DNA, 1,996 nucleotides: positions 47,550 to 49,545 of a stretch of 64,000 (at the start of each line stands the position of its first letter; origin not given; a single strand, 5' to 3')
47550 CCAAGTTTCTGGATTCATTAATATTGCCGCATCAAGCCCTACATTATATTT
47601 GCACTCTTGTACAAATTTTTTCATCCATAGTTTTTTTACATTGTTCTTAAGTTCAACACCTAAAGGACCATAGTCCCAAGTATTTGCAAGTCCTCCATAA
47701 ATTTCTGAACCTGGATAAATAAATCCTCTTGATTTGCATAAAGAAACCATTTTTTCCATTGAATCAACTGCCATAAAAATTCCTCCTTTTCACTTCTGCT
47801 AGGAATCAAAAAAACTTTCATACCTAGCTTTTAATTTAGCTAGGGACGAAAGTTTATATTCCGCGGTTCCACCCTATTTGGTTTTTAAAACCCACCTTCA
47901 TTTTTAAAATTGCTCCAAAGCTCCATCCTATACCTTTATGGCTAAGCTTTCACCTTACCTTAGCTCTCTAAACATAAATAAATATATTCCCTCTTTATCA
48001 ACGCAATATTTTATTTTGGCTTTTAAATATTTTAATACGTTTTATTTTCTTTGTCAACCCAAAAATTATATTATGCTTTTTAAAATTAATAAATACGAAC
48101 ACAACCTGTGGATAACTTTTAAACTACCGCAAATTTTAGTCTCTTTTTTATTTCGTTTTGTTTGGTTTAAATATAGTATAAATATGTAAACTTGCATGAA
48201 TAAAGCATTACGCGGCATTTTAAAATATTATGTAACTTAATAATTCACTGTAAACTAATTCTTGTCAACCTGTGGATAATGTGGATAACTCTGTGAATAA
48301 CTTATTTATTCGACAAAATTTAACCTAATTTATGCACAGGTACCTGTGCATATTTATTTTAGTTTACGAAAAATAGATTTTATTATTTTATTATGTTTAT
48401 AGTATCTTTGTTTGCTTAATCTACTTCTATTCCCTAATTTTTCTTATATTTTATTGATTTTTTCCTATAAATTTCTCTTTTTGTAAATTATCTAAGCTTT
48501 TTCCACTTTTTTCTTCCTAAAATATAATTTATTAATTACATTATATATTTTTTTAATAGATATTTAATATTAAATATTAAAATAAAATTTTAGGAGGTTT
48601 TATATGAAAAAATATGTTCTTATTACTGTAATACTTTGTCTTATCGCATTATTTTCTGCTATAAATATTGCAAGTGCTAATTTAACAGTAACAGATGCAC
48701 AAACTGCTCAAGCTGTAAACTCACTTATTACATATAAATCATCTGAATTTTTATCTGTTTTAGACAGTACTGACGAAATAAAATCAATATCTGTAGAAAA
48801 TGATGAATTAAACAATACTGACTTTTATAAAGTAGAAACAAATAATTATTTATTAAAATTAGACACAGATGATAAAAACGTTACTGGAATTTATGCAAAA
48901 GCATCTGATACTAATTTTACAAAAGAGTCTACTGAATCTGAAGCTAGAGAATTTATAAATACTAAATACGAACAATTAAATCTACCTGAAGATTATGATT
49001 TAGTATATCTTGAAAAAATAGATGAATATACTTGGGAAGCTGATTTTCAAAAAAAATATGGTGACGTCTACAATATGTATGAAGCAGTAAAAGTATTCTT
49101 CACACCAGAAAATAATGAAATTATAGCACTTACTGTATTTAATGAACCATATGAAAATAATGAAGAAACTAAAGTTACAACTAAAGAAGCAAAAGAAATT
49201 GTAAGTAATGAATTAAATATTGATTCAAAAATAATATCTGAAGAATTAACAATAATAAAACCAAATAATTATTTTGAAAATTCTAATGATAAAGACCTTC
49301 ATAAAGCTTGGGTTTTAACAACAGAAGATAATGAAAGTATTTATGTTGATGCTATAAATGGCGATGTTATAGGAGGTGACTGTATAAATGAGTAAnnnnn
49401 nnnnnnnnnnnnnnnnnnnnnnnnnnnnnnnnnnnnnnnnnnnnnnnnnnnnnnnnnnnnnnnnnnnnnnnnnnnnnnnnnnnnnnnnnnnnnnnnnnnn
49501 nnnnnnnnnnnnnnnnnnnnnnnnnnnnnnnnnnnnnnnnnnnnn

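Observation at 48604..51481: One-component membrane-tethered ECF sigma factor facing an operon of two secreted proteins, one sharing its PepSY-like modules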

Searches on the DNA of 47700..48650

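Call 67: search_rna_families(source=window, start=47700, end=48650, threshold=evalue, max_evalue=1)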
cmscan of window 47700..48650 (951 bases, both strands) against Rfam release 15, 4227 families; matches with E-value up to 1: 2.
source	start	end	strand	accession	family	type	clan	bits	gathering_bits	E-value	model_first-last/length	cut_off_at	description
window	47839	48010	-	RF00230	T-box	Cis-reg; leader;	-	89.6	93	5.4e-20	1-219/219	no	T-box leader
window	48015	48063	-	RF00204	snoR12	Gene; snRNA; snoRNA; CD-box;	-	21.5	39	0.33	1-83/83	no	Small nucleolar RNA R12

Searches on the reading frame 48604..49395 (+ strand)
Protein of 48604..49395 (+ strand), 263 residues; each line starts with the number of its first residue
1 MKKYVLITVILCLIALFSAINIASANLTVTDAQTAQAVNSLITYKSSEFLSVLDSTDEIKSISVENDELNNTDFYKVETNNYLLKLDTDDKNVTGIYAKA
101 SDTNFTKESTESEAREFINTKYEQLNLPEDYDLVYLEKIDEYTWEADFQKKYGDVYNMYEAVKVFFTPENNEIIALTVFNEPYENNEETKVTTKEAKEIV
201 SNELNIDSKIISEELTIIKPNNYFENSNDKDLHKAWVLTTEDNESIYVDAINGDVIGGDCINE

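Call 3: search_protein_families(library=pfam, proteins=[window:48604-49395:+], max_evalue=1)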
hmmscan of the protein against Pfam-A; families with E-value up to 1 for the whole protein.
window:48604-49395:+ (263 aa): 0 families

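Call 4: search_protein_families(library=ncbifam, proteins=[window:48604-49395:+], max_evalue=1)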
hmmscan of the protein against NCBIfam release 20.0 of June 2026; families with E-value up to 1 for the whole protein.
window:48604-49395:+ (263 aa): 0 families

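Call 25: find_homologous_proteins(query=window:48604-49395:+)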
Query window:48604-49395:+ (263 aa): 39 proteins with E <= 0.001 among 625 candidates.
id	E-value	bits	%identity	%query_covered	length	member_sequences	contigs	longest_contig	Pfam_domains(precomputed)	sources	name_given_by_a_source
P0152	5.2e-157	539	97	100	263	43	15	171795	-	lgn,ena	-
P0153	1.2e-140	485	86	100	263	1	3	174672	-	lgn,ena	-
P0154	3.5e-127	441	79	100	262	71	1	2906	-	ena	-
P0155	9.6e-127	440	78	100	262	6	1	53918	-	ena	-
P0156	4.9e-110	385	68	100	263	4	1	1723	-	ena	-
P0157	1.0e-109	384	67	100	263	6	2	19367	-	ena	-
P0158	5.9e-84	300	55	100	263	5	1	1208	-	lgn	-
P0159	1.1e-83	299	55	100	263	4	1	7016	-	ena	-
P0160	4.8e-83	297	54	100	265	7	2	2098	-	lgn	-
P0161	3.2e-82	294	54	100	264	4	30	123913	-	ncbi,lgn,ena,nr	ncbi:MAG: hypothetical protein HFJ43_03150 [Clostridia bacterium]|nr:hypothetical protein [Clostridi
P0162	8.9e-82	292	53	100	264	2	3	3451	-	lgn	-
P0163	6.6e-71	257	51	100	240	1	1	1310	-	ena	-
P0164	3.8e-68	248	73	60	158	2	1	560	-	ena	-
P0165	6.7e-68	247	47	100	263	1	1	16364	-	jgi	-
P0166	6.6e-66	240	48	94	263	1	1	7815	-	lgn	-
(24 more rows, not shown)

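Call 44: predict_structure(alignment_id=A2)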
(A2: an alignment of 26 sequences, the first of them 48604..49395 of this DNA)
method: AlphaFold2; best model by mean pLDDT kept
length: 263 residues; sequences in the alignment: 26
mean_pLDDT: 88.5   pTM: 0.78
mean pLDDT of the five models: 88.5, 88.0, 86.4, 86.2, 86.2
residues with pLDDT >= 90: 163; 70-90: 83; 50-70: 16; < 50: 1
segments of 3 or more residues with pLDDT < 50: none
pLDDT, mean of each block of 10 residues (from residue 1): 77 73 59 86 94 89 91 95 95 94 82 96 94 95 94 93 95 95 88 93 82 93 82 94 92 91 54
secondary structure, 60 per line:
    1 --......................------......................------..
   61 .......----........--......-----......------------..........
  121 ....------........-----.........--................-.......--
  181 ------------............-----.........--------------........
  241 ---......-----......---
elements in order: H3-24 H31-52 E59-67 E72-79 E82-87 E93-98 H111-124 E131-138 E144-152 E155-167 E172-178 H193-204 E210-218 E233-240 E244-249 E255-260

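Call 49: fold_search(model_id=the predicted structure, library=pdb)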
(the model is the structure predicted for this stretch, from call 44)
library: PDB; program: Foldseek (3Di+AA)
matches with E <= 10: 1161; with E <= 0.001: 4
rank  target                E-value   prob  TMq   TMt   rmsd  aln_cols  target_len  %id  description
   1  5boi                  3.5e-10  1.00  0.53  0.60   6.0       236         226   14  Bacillus megaterium YpeB C-terminal domain (released 2015-08-12)
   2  3nqy_A                1.9e-05  1.00  0.37  0.51   7.5       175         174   13  Crystal structure of the autoprocessed complex of Vibriolysin MCP-02 with a single point mutation E346A (released 2010-10-06)
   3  3nqz_A                4.7e-05  1.00  0.38  0.53   4.8       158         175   13  Crystal structure of the autoprocessed Vibriolysin MCP-02 with E369A mutation (released 2010-10-06)
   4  4k90_B                1.7e-04  1.00  0.38  0.46  11.9       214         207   14  Extracellular metalloproteinase from Aspergillus (released 2013-10-23)
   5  4h5i_A                6.9e-03  0.72  0.16  0.13  15.9       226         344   11  Crystal Structure of the Guanine Nucleotide Exchange Factor Sec12 (P1 form) (released 2012-11-07)
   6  8fo7                  8.1e-03  0.82  0.15  0.05  14.8       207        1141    5  Cryo-EM structure of LRRK2 bound to type I inhibitor LRRK2-IN-1 (released 2024-01-17)
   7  4exr                  1.0e-02  0.97  0.21  0.35  11.9       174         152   12  Crystal structure of a putative lipoprotein (CD1622) from Clostridium difficile 630 at 1.85 A resolution (released 2012-06-27)
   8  7mq8_LT               1.0e-02  0.57  0.15  0.07  14.2       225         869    8  Cryo-EM structure of the human SSU processome, state pre-A1 (released 2021-09-22)
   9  4h5i_B                1.2e-02  0.41  0.14  0.11  15.6       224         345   11  Crystal Structure of the Guanine Nucleotide Exchange Factor Sec12 (P1 form) (released 2012-11-07)
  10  8ptx_A                1.3e-02  0.77  0.15  0.05  14.4       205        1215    9  Cryo-EM structure of human Elp123 in complex with tRNA, acetyl-CoA, 5'-deoxyadenosine and methionine (released 2024-04-17)
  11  7xmr_B                1.5e-02  0.75  0.15  0.12  15.2       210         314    8  CryoEM structure of the somatostatin receptor 2 (SSTR2) in complex with Gi1 and its endogeneous peptide ligand SST-14 (released 2022-08-03)
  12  4h5j_B                1.5e-02  0.72  0.17  0.13  15.9       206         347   12  Crystal Structure of the Guanine Nucleotide Exchange Factor Sec12 (P64 form) (released 2012-11-07)
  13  7mqa_LT               1.6e-02  0.47  0.14  0.07  14.3       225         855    8  Cryo-EM structure of the human SSU processome, state post-A1 (released 2021-09-22)
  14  7cso_D                1.7e-02  0.30  0.14  0.09  17.2       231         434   10  Structure of Ephexin4 DH-PH-SH3 (released 2021-02-24)
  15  6ke6_BE               2.1e-02  0.60  0.14  0.05  14.5       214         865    9  3.4 angstrom cryo-EM structure of yeast 90S small subunit preribosome (released 2020-08-05)
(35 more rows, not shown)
